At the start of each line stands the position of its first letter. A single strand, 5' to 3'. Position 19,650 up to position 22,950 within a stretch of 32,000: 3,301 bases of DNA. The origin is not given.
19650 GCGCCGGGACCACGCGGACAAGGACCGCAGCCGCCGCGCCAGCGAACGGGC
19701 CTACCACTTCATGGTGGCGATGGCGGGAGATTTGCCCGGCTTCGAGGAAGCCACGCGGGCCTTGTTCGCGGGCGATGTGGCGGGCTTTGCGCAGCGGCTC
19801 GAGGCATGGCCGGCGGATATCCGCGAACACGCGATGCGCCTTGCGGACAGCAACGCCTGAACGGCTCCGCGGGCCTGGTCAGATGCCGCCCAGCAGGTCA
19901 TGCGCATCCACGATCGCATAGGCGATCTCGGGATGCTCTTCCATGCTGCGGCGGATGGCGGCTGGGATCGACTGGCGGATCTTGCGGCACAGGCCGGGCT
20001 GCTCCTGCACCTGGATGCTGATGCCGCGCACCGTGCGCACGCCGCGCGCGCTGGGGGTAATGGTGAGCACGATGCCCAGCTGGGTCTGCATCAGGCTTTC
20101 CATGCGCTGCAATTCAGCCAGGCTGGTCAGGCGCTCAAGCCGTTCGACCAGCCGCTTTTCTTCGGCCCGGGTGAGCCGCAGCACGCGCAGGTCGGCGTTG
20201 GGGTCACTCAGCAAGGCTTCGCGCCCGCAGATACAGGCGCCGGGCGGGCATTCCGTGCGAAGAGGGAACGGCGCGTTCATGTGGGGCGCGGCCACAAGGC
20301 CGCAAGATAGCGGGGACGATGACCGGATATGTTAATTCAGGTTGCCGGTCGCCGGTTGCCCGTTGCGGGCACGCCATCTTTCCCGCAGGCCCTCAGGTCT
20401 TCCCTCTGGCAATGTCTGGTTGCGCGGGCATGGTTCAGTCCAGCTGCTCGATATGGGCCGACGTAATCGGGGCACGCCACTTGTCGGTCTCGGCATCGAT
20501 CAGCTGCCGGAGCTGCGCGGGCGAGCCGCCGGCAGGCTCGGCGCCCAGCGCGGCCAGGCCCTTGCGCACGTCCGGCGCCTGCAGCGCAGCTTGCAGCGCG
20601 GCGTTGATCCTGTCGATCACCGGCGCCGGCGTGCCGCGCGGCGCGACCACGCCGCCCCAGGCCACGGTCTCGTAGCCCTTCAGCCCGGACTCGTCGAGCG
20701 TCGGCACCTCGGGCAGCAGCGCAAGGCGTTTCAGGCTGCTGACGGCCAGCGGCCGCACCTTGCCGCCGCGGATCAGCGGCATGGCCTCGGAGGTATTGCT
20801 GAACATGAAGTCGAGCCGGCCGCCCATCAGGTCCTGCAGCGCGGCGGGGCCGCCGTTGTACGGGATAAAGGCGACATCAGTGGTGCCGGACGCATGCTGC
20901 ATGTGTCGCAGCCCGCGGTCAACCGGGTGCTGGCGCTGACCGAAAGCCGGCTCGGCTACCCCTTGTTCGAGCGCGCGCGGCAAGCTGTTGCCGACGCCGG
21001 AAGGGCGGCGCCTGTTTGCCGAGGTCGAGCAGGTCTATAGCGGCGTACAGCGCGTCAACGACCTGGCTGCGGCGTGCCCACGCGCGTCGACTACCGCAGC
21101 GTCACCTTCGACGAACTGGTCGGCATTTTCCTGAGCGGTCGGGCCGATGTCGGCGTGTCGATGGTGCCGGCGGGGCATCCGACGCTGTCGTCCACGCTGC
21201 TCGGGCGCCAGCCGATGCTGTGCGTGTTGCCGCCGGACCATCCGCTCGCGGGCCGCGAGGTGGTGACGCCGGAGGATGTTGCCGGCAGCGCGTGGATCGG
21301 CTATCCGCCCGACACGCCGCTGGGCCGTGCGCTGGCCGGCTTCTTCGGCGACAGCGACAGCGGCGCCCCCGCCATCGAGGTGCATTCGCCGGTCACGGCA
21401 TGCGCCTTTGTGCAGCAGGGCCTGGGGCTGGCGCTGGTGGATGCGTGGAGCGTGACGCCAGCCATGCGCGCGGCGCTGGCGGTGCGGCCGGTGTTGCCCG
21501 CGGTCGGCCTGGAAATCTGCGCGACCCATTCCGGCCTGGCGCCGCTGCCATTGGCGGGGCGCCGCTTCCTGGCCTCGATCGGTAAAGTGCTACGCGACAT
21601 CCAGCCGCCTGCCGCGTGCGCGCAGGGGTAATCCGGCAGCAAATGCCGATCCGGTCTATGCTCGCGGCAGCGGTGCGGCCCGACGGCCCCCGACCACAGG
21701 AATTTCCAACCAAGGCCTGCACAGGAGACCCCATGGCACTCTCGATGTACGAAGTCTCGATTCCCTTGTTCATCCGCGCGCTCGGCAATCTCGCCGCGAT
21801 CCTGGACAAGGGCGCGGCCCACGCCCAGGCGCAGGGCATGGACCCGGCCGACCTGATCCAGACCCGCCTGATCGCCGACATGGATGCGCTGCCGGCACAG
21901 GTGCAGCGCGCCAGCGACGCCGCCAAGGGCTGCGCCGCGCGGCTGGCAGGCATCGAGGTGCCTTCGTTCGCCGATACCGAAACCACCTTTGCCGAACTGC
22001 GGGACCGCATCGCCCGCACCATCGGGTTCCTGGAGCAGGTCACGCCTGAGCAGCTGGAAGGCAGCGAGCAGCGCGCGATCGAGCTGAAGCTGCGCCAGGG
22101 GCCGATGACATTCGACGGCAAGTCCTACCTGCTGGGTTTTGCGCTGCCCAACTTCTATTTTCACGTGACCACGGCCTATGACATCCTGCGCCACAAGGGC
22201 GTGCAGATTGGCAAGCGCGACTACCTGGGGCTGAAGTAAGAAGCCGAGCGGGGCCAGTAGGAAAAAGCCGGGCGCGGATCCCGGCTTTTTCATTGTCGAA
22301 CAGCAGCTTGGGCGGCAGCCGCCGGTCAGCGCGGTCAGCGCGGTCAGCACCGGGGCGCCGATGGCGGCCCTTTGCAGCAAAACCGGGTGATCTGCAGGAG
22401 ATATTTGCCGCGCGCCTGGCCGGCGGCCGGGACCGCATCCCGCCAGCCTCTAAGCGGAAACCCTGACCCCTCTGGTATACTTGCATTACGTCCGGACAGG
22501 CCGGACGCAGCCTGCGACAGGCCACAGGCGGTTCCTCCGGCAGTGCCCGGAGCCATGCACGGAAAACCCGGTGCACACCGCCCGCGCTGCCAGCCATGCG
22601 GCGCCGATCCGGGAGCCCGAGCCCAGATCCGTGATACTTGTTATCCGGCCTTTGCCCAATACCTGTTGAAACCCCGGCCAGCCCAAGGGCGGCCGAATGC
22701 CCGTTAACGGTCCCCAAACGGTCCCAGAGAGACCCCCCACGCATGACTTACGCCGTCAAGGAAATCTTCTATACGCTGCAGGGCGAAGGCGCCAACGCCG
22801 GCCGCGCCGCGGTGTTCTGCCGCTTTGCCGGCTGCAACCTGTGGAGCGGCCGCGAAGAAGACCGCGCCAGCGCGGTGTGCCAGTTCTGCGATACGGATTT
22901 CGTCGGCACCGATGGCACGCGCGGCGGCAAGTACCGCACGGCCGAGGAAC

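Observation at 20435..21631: Head-to-head fusion of two truncated genes (Bug/TctC remnant and LysR remnant) marks an old deletion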

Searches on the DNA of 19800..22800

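Call 40: search_rna_families(source=window, start=19800, end=22800, threshold=evalue, max_evalue=0.1)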
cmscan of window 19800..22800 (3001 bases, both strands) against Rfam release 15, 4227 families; matches with E-value up to 0.1: 0.
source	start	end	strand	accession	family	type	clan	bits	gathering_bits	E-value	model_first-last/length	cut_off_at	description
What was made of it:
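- No Rfam family matched (call 40).
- Tried and rejected: Rfam scan of 19800-22800: nothing at E<=0.1 (call 40).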

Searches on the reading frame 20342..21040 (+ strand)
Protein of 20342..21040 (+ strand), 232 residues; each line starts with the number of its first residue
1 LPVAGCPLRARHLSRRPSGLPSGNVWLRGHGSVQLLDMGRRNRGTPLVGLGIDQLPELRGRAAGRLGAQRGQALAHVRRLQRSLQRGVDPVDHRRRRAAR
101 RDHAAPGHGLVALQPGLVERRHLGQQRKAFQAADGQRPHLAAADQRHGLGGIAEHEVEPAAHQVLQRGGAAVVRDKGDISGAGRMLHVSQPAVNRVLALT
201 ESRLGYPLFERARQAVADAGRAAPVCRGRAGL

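Call 7: search_protein_families(library=pfam, proteins=[window:20342-21040:+], max_evalue=0.1)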
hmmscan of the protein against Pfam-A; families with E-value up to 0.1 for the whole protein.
window:20342-21040:+ (232 aa): 1 family
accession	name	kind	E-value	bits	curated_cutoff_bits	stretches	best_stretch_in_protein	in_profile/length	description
PF00126.33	HTH_1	-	4.7e-10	39.7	26.6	1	172-214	9-53/60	Bacterial regulatory helix-turn-helix protein, lysR family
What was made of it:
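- Pfam matches cover only part of each profile (call 7).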

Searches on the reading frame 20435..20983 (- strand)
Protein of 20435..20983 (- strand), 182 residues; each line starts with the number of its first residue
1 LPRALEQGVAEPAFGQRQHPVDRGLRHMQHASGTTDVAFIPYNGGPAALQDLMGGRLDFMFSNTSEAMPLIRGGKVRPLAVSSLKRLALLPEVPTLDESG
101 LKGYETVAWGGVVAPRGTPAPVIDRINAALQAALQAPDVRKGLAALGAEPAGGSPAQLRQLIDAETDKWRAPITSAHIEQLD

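Call 7: search_protein_families(library=pfam, proteins=[window:20435-20983:-], max_evalue=0.1)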
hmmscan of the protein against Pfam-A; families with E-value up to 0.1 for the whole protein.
window:20435-20983:- (182 aa): 2 families
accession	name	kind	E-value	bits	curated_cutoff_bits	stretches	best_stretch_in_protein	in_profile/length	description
PF03401.19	TctC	-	4.7e-32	112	27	1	27-174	124-270/274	Tripartite tricarboxylate transporter family receptor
PF12974.12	Phosphonate-bd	-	0.001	19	27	1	26-82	21-76/242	ABC transporter, phosphonate, periplasmic substrate-binding protein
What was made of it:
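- Checked: The minus-strand ORF 20435-20983 matches Pfam TctC (PF03401) only over profile positions 124-270 of 274 (E=4.7e-32, call 7).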

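Call 8: search_protein_families(library=ncbifam, proteins=[window:20435-20983:-], max_evalue=0.1)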
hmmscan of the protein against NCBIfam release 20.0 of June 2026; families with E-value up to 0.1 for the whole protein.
window:20435-20983:- (182 aa): 0 families

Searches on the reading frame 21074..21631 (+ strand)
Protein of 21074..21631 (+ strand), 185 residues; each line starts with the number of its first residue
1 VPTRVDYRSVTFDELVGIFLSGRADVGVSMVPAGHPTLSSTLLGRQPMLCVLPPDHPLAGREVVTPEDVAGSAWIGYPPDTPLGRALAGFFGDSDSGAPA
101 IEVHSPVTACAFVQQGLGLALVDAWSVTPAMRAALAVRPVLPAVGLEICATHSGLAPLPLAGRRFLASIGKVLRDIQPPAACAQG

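Call 7: search_protein_families(library=pfam, proteins=[window:21074-21631:+], max_evalue=0.1)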
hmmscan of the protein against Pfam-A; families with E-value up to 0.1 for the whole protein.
window:21074-21631:+ (185 aa): 1 family
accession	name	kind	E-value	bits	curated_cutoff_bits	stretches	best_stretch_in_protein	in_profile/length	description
PF03466.25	LysR_substrate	-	5.5e-26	91.7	28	1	6-171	38-206/209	LysR substrate binding domain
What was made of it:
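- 21076..21631 (+): LysR remnant, fragment 3: residues about 146-330 plus the stop codon, most of the effector-binding domain. It is deposited as a 185-aa CDS starting at GTG 21074. Pfam LysR_substrate positions 38-206 of 209, E=5.5e-26 (call 7).
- Checked: They also match LysR_substrate over positions 38-206 of 209 (E=5.5e-26, call 7).
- The LysR fragment lacks the first ~37 profile positions of its domain (call 7).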

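Call 8: search_protein_families(library=ncbifam, proteins=[window:21074-21631:+], max_evalue=0.1)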
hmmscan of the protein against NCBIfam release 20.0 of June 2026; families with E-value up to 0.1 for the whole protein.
window:21074-21631:+ (185 aa): 11 families
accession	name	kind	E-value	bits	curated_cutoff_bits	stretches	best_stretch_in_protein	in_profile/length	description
NF008239.0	PRK11013.1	equivalog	4.8e-13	48.8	288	1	23-148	143-269/309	LysR family transcriptional regulator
NF045990.1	TransRegCbbRRhodb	equivalog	2e-06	27.1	450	1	21-134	144-259/304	LysR family regulator CbbR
TIGR03339.1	phn_lysR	subfamily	1.6e-05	24.3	341.1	1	18-74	128-184/279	aminoethylphosphonate catabolism associated LysR family transcriptional regulator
NF007385.0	PRK09906.1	equivalog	1.9e-05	24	356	1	13-140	129-258/296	DNA-binding transcriptional regulator HcaR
NF011950.0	PRK15421.1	equivalog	0.00097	18.9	382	1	50-137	165-252/317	HTH-type transcriptional regulator MetR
NF007439.0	PRK09986.1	equivalog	0.0015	17.9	290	1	25-123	148-250/296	LysR family transcriptional regulator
NF045775.1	acetoin_reg_AlsR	exception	0.0016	18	430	1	6-75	123-192/290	acetoin biosynthesis transcriptional regulator AlsR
NF052633.1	LysR_TF_PsrA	exception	0.0021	17.1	540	1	17-139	138-261/297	L-proline-binding transcription factor PsrA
NF047711.1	PutUtilRegPtrR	equivalog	0.012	14.8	400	1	11-124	126-236/283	putrescine utilization regulator PtrR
NF047520.1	trans_act_CidR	equivalog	0.022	13.9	415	1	21-75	138-192/292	cidABC operon transcriptional activator CidR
NF053705.1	TransRegGltCGpos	equivalog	0.053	12.7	350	1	11-80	128-198/300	glutamate biosynthesis transcriptional regulator GltC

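Call 17: find_encoding_contigs(protein=window:21074-21628:+, flank=3000, max_places=6)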
Protein window:21074-21628:+ (185 aa): 24 contigs read that carry it; 3 places shown.
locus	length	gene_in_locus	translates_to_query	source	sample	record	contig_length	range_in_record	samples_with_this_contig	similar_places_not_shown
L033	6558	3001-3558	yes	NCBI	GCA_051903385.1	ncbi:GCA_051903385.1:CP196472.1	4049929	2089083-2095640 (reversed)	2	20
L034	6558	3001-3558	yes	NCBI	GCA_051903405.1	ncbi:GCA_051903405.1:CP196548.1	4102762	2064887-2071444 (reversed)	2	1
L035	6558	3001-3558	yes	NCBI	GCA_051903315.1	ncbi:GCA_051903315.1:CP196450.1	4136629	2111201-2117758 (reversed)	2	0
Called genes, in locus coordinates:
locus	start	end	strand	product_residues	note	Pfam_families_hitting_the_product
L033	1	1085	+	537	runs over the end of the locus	PF02463:SMC_N (faint), PF03193:RsgA_GTPase (faint), PF00005:ABC_tran, PF13304:AAA_21 (faint), PF13191:AAA_16 (weak), PF00005:ABC_tran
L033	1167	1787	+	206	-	PF09998:DUF2239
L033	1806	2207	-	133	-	-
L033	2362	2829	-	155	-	PF03401:TctC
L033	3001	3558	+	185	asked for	PF03466:LysR_substrate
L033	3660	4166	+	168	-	PF09351:DUF1993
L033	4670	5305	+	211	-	PF04055:Radical_SAM (weak)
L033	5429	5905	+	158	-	PF01242:PTPS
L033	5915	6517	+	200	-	PF00383:dCMP_cyt_deam_1, PF14437:MafB19-deam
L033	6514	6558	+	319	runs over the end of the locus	PF02016:Peptidase_S66, PF17676:Peptidase_S66C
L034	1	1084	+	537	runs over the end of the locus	PF02463:SMC_N (faint), PF03193:RsgA_GTPase (faint), PF00005:ABC_tran, PF13304:AAA_21 (faint), PF13191:AAA_16 (weak), PF00005:ABC_tran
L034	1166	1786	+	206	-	PF09998:DUF2239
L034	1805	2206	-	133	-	-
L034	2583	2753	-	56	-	PF03401:TctC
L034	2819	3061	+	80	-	PF00126:HTH_1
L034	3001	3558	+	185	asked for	PF03466:LysR_substrate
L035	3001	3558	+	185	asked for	PF03466:LysR_substrate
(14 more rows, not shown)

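Call 44: list_cluster_members(proteins=[window:21074-21628:+, window:20438-20902:-])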
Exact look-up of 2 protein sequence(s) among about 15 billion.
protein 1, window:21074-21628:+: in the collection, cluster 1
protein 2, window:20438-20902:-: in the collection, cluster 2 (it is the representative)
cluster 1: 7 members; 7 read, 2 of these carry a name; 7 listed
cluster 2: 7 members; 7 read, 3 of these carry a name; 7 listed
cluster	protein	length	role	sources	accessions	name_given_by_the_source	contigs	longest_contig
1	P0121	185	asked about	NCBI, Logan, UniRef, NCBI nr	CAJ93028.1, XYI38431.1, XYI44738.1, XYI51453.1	Transcriptional regulator, LysR-family [Cupriavidus necator] | Transcriptional regulator, LysR-family n=1 Tax=Cupriavidus necator (strain ATCC 17699 / ... | LysR substrate-binding domain-containing protein [Cupriavidus necator]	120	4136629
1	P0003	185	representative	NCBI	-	-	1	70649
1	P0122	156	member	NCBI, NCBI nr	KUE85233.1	hypothetical protein ASL20_29560 [Cupriavidus necator]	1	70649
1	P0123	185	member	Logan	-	-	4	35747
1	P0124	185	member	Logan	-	-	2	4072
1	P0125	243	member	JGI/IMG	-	-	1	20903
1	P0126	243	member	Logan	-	-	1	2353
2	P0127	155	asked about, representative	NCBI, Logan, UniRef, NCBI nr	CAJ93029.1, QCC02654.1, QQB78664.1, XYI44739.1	Extra-cytoplasmic solute receptor [Cupriavidus necator] | Extra-cytoplasmic solute receptor n=1 Tax=Cupriavidus necator (strain ATCC 17699 / DSM ... | tripartite tricarboxylate transporter substrate-binding protein [Cupriavidus necator]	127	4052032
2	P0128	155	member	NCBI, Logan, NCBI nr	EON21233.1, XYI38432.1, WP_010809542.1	hypothetical protein C265_03253 [Cupriavidus sp. GA3-3] | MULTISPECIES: tripartite tricarboxylate transporter substrate-binding protein ...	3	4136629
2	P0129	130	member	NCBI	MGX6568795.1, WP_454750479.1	tripartite tricarboxylate transporter substrate-binding protein [Cupriavidus necator]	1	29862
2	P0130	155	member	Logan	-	-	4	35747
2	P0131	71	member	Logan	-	-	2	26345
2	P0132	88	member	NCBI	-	-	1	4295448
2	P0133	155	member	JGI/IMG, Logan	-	-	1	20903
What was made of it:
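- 21076..21631 (+): The exact protein is CAJ93028.1 (call 44).
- The exact 155-aa and 185-aa products are in several NCBI records (call 44).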
